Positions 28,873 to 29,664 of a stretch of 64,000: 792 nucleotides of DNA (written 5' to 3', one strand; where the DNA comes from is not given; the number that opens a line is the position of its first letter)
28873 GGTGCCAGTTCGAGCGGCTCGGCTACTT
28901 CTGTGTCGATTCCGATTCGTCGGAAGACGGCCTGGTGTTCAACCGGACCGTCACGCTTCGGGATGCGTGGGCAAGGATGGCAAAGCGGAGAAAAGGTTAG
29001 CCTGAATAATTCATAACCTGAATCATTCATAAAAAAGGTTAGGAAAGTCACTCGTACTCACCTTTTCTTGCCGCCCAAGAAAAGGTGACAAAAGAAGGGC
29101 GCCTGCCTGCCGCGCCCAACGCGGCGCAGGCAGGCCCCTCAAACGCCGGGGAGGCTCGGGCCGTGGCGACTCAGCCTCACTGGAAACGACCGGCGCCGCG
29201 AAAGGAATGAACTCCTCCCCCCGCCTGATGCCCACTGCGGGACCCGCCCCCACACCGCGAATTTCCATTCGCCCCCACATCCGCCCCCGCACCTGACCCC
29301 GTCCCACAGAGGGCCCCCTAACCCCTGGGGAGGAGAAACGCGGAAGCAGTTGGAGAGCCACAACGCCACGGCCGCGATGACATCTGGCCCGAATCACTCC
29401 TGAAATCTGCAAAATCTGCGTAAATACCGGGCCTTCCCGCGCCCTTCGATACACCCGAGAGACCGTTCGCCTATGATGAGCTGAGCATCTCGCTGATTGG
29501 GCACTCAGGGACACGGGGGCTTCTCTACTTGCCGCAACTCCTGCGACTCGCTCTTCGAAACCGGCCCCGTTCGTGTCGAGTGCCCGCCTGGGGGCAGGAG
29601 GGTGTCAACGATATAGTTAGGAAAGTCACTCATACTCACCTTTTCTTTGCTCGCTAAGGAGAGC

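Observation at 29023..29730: Mosaic BIME-like repeat family with shuffled and inverted sub-motifs, in three copies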

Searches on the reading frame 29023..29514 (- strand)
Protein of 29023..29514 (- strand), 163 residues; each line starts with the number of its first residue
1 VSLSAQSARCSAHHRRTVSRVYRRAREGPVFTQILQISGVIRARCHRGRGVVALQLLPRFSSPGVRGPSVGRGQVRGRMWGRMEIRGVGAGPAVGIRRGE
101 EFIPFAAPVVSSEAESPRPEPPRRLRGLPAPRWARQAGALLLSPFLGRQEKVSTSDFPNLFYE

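Call 13: search_protein_families(library=pfam, proteins=[window:29023-29514:-], max_evalue=0.01)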
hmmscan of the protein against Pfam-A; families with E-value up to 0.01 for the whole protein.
window:29023-29514:- (163 aa): 0 families
